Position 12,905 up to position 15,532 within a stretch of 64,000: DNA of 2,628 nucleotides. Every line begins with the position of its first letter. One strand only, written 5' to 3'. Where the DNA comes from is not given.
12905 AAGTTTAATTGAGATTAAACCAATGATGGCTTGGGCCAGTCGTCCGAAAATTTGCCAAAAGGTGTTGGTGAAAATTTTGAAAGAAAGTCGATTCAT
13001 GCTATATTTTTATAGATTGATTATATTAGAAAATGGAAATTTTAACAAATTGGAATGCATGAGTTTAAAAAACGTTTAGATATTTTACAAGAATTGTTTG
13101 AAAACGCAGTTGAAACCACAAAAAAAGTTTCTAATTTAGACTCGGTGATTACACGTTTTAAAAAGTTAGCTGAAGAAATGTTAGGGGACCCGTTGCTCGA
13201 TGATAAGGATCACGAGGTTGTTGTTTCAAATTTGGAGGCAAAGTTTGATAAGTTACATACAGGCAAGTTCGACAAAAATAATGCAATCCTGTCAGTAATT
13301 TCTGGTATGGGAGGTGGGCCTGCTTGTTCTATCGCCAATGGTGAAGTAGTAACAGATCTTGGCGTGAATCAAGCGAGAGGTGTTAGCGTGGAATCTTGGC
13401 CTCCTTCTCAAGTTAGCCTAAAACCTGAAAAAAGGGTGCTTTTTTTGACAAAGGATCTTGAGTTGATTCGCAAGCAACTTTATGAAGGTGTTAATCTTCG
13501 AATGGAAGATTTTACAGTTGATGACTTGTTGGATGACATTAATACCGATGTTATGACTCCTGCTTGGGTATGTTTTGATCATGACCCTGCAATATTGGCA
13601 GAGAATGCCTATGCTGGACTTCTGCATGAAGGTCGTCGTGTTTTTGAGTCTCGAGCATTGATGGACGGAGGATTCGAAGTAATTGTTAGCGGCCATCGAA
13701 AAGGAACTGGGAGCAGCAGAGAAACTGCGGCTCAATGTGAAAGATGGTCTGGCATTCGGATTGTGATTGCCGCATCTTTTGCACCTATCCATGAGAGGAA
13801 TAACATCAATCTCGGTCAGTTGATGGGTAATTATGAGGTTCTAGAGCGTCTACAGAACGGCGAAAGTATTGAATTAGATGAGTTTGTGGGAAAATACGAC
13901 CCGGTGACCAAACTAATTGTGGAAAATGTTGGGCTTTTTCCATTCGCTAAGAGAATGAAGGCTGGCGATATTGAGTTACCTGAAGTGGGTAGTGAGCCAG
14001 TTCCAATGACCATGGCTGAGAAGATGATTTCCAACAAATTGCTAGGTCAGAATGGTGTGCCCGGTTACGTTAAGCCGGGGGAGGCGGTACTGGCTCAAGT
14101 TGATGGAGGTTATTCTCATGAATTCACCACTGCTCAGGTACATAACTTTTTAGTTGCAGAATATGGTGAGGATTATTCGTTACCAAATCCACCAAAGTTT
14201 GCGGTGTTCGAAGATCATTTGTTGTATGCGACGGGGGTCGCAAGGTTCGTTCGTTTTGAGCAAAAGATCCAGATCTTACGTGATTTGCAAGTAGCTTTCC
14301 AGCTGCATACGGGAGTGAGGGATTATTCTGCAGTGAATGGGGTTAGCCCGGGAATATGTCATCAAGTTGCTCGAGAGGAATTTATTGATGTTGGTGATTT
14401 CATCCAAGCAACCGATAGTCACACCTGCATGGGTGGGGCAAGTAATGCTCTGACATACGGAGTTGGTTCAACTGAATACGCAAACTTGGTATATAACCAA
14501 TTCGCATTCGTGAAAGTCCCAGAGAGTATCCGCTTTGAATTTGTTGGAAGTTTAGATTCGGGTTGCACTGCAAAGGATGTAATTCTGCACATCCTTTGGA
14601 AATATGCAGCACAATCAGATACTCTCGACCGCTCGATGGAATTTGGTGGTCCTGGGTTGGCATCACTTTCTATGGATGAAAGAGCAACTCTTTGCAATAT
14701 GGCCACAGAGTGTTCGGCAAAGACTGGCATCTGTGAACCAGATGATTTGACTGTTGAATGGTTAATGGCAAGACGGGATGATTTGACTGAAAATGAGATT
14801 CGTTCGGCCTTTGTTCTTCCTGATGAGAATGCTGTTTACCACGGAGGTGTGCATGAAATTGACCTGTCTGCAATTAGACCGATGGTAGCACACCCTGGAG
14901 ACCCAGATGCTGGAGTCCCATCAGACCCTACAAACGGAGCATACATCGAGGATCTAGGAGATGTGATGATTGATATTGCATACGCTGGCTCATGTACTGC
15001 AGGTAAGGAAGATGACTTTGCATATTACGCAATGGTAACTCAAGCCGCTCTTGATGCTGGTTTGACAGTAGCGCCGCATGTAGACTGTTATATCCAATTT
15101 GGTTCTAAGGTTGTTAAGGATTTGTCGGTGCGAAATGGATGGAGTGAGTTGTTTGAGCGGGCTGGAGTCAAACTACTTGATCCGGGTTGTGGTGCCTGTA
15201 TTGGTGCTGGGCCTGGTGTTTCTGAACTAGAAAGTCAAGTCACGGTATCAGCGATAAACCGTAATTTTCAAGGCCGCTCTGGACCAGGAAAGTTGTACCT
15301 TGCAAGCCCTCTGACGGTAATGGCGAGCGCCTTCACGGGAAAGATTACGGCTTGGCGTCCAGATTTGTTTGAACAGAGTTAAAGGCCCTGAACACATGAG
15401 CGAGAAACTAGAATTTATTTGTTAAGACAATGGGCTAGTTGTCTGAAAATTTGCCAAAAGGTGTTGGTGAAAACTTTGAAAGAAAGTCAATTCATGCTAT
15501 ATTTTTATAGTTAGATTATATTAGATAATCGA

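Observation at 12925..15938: GC-rich aconitase-superfamily gene integrated between a flippase gene and prfB, bracketed by a diverged direct duplication of the target locus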

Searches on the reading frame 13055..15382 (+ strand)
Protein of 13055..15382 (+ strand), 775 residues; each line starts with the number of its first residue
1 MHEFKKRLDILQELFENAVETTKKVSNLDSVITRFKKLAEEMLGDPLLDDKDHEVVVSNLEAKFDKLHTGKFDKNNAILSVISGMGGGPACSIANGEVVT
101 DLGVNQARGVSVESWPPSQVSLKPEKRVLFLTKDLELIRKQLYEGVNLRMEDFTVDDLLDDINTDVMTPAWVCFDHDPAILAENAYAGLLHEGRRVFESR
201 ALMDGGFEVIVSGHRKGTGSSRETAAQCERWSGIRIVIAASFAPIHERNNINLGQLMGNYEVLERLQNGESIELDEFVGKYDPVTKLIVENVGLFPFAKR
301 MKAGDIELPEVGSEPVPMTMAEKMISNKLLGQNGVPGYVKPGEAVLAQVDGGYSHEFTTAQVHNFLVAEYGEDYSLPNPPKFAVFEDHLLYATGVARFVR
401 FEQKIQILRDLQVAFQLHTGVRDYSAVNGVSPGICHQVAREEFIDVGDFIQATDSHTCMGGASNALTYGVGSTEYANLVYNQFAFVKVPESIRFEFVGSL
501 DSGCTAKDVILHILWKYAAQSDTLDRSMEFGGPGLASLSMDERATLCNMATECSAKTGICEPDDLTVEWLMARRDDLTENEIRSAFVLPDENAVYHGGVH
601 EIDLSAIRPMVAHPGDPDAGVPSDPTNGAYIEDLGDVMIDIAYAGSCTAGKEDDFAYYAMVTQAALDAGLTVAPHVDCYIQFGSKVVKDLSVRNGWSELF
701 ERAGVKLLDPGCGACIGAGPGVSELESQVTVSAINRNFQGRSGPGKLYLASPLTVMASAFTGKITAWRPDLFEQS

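Call 5: search_protein_families(library=pfam, proteins=[window:13055-15382:+], max_evalue=0.01)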
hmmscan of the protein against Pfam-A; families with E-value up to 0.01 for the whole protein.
window:13055-15382:+ (775 aa): 2 families
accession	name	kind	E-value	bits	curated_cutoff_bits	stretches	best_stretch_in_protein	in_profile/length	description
PF00330.25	Aconitase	-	3e-84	284.1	28.7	1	349-762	20-463/463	Aconitase family (aconitate hydratase)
PF00694.25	Aconitase_C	-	5.4e-12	46.6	22.8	1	209-256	77-124/131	Aconitase C-terminal domain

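Call 7: search_protein_families(library=ncbifam, proteins=[window:13055-15382:+], max_evalue=0.001)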
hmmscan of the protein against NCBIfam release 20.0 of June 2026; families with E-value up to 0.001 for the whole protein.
window:13055-15382:+ (775 aa): 25 families
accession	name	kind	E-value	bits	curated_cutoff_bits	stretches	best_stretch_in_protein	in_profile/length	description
NF001614.1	PRK00402.1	subfamily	6.8e-82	275.4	385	1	319-766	2-413/415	aconitase/3-isopropylmalate dehydratase large subunit family protein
NF005558.0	PRK07229.1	equivalog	5.6e-78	263.1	612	2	432-766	97-411/647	aconitate hydratase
TIGR01343.1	hacA_fam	subfamily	2.3e-73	247.2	385.7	1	325-766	2-410/412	homoaconitate hydratase family protein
TIGR02086.1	IPMI_arch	subfamily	1.8e-72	244.3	410.15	1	318-766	1-408/411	3-isopropylmalate dehydratase/homoaconitate hydratase family large subunit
TIGR01342.1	acon_putative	hypoth_equivalog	1.4e-68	231.6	719.15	2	432-768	94-410/655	putative aconitate hydratase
NF009116.0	PRK12466.1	subfamily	6e-64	216.3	531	2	341-622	21-302/472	3-isopropylmalate dehydratase large subunit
TIGR02083.1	LEU2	equivalog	2.1e-62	211.4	610.65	1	318-766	1-415/419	3-isopropylmalate dehydratase large subunit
NF040615.1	HacA_Meth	equivalog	3.8e-56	190.6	550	1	318-766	1-417/419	homoaconitase large subunit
NF004016.0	PRK05478.1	subfamily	8.7e-54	182.8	510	2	341-622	20-300/468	3-isopropylmalate dehydratase large subunit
TIGR01340.1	aconitase_mito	equivalog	9.5e-47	159.8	825.35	2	432-765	133-473/745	aconitate hydratase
NF006757.0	PRK09277.1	subfamily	1.5e-46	158.5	686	2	433-765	179-559/888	aconitate hydratase AcnA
NF009520.0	PRK12881.1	subfamily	3.3e-46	157.4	905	2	420-765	177-560/893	aconitate hydratase AcnA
TIGR01341.1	aconitase_1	equivalog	6.3e-46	156.5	945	3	444-631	185-377/876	aconitate hydratase AcnA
TIGR00139.1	h_aconitase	equivalog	1.5e-43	149.2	529.9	2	431-766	99-453/709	homoaconitase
TIGR00170.1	leuC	equivalog_domain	1.5e-41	142.5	560.25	2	400-621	76-298/466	3-isopropylmalate dehydratase large subunit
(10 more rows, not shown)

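Call 8: find_homologous_proteins(query=window:13055-15382:+, max_evalue=0.00001)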
Query window:13055-15382:+ (775 aa): 5176 proteins with E <= 0.00001 among 8000 candidates; the best 120 are listed.
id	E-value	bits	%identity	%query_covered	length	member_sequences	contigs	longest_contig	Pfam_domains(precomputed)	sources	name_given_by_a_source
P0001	0.0e+0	1450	91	89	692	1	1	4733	PF00694.26,PF00330.26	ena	-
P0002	0.0e+0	1449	91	89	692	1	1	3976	PF00694.26,PF00330.26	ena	-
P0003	0.0e+0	1448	91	89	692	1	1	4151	PF00694.26,PF00330.26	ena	-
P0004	0.0e+0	1437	90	89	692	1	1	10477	PF00694.26,PF00330.26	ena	-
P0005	0.0e+0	1421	91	86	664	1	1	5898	PF00694.26,PF00330.26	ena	-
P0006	0.0e+0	1419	91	86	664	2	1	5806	PF00694.26,PF00330.26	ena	-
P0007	0.0e+0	1419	91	86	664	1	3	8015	PF00694.26,PF00330.26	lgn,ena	-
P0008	0.0e+0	1419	91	86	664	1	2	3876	PF00694.26,PF00330.26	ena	-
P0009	0.0e+0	1418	91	86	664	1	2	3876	PF00694.26,PF00330.26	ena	-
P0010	0.0e+0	1417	91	86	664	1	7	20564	PF00694.26,PF00330.26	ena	-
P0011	0.0e+0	1416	91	86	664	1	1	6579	PF00694.26,PF00330.26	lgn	-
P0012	0.0e+0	1416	91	86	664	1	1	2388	PF00694.26,PF00330.26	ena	-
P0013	0.0e+0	1416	91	86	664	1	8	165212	PF00694.26,PF00330.26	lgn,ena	-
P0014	0.0e+0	1415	91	86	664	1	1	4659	PF00694.26,PF00330.26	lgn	-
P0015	0.0e+0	1413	91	86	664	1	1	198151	PF00694.26,PF00330.26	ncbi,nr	ncbi:MAG: aconitate hydratase [Marine Group II euryarchaeote MED-G37]|nr:MAG: aconitate hydratase [M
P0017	0.0e+0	1385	93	83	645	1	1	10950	PF00694.26,PF00330.26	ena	-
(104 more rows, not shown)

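Call 11: find_encoding_contigs(protein=P0004, flank=5000, max_places=3)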
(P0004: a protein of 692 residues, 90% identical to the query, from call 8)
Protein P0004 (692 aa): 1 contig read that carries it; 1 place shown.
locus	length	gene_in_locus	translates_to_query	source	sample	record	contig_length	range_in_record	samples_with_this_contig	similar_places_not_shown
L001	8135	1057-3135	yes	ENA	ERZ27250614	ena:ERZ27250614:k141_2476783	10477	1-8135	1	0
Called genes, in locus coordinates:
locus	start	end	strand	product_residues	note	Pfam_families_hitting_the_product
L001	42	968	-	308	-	PF08271:Zn_Ribbon_TF, PF00382:TFIIB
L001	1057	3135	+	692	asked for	PF00694:Aconitase_C, PF00330:Aconitase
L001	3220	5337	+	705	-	PF02518:HATPase_c, PF13589:HATPase_c_3, PF05833:NFACT_N (faint), PF09239:Topo-VIb_trans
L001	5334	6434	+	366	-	PF04406:TP6A_N, PF20768:Topo_VI_alpha, PF21180:TOP6A-Spo11_Toprim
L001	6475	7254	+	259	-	-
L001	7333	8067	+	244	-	PF25213:HVO_A0261_N (faint), PF01022:HTH_5, PF12840:HTH_20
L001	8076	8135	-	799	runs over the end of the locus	?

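Call 12: find_encoding_contigs(protein=P0017, flank=5000, max_places=3)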
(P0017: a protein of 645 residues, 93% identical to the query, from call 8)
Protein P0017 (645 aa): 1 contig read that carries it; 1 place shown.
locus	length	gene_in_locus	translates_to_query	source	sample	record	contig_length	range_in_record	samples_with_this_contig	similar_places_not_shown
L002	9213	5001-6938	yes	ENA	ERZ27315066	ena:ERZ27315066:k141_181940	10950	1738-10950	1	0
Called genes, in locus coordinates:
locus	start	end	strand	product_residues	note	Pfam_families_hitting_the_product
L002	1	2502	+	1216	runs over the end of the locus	PF08471:Ribonuc_red_2_N, PF02867:Ribonuc_red_lgC, PF12637:TSCPD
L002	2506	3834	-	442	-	-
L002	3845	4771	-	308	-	PF08271:Zn_Ribbon_TF, PF00382:TFIIB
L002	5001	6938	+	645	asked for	PF00694:Aconitase_C, PF00330:Aconitase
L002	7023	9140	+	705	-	PF02518:HATPase_c, PF13589:HATPase_c_3, PF05833:NFACT_N (faint), PF09239:Topo-VIb_trans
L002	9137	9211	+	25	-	?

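Call 13: find_encoding_contigs(protein=window:13055-15382:+, flank=10000, max_places=6)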
Protein window:13055-15382:+ (775 aa): no gene with exactly this product is on record in the collection.

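Call 36: search_solved_structures(query=window:13319-15382:+, max_evalue=1e-10)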
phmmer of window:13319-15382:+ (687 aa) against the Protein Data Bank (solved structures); distinct sequences matched with E-value up to 1e-10: 13.
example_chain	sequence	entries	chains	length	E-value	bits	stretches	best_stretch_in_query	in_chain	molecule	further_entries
4kp2_A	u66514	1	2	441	4.9e-49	170.4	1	230-677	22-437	Homoaconitase large subunit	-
4kp1_A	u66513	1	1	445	1.2e-48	169.1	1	224-677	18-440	Isopropylmalate/citramalate isomerase large subunit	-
4nqy_A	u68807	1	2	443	2.8e-48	167.9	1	236-677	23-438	Isopropylmalate/citramalate isomerase large subunit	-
1aco_A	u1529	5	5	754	2e-34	122.1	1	343-676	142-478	ACONITASE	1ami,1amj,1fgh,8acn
5acn_A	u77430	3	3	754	3.6e-34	121.3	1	343-676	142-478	ACONITASE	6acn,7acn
1nis_A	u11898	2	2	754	3.8e-34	121.2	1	343-676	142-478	ACONITASE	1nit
1c96_A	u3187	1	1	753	9.4e-34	119.9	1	343-676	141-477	MITOCHONDRIAL ACONITASE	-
1b0k_A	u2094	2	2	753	9.4e-34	119.9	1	343-676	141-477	PROTEIN (ACONITASE) | MITOCHONDRIAL ACONITASE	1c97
1b0j_A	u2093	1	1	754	9.4e-34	119.9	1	343-676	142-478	ACONITATE HYDRATASE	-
1b0m_A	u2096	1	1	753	1.2e-33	119.5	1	343-676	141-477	PROTEIN (ACONITASE)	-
2b3x_A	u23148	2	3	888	5.1e-26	94.3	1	359-487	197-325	Iron-responsive element binding protein 1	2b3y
3sn2_A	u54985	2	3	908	3.2e-25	91.7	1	359-496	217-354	Cytoplasmic aconitate hydratase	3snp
6vcd_A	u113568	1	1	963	5.3e-19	71.2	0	353-483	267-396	Iron-responsive element binding protein 2, isoform CRA_a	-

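Call 37: find_related_loci(query=window:13319-15382:+, collection=viral_contigs, flank=5000)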
Query window:13319-15382:+ (687 aa) in viral_contigs; peptide patterns used: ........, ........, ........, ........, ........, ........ (x = any residue, [..] = any of these).
1 stretches matched a pattern, but none encodes a relative of the query by tblastn (E <= 1e-3).

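Call 71: predict_structure(alignment_id=A2)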
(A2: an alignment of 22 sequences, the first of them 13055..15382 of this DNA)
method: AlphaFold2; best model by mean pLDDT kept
length: 775 residues; sequences in the alignment: 22
mean_pLDDT: 45.8   pTM: 0.36
mean pLDDT of the five models: 45.8, 42.7, 42.6, 37.2, 36.4
residues with pLDDT >= 90: 11; 70-90: 80; 50-70: 185; < 50: 499
segments of 3 or more residues with pLDDT < 50: 1-6, 17-26, 28-32, 34-36, 38-117, 153-190, 213-228, 238-260, 278-282, 292-299, 308-491, 518-527, 540-563, 565-567, 585-597, 610-635, 646-651, 711-721, 735-743
pLDDT, mean of each block of 10 residues (from residue 1): 48 47 43 48 45 44 38 26 23 21 22 44 63 62 68 47 37 39 36 55 66 40 44 52 28 34 59 58 49 45 52 34 27 27 21 25 38 33 30 38 42 33 25 20 21 22 22 22 29 67 58 52 45 59 45 31 45 57 45 49 66 32 28 59 56 66 85 89 65 87 82 39 69 46 57 77 72 53
secondary structure, 60 per line:
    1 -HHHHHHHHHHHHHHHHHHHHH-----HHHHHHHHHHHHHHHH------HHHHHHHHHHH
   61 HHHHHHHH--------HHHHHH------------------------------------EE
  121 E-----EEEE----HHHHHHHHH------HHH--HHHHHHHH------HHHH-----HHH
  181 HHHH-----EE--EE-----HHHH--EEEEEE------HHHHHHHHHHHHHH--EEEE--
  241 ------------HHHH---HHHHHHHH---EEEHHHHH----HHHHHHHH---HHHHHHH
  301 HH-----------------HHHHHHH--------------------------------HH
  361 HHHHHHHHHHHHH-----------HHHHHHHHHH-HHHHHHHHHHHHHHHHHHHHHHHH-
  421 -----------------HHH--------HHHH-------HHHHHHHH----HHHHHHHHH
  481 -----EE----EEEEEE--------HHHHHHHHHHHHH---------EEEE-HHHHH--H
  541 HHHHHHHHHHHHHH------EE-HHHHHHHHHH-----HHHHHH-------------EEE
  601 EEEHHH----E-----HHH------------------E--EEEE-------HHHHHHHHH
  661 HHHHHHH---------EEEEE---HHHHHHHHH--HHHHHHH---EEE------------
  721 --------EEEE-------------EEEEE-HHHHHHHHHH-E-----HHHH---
elements in order (helices of 4 or more, strands of 3 or more residues): H2-22 H28-43 H50-68 H77-82 E119-121 E127-130 H135-143 H155-162 H169-172 H178-184 H201-204 E207-212 H219-232 E235-238 H253-256 H260-267 E271-273 H274-278 H283-290 H294-302 H320-326 H359-373 H385-394 H396-419 H449-452 H460-467 H472-480 E492-497 H506-518 E528-531 H533-537 H540-554 H564-573 H579-584 E598-603 E641-644 H652-667 E677-681 H685-693 H696-702 E706-708 E729-732 E746-750 H752-761 H769-772
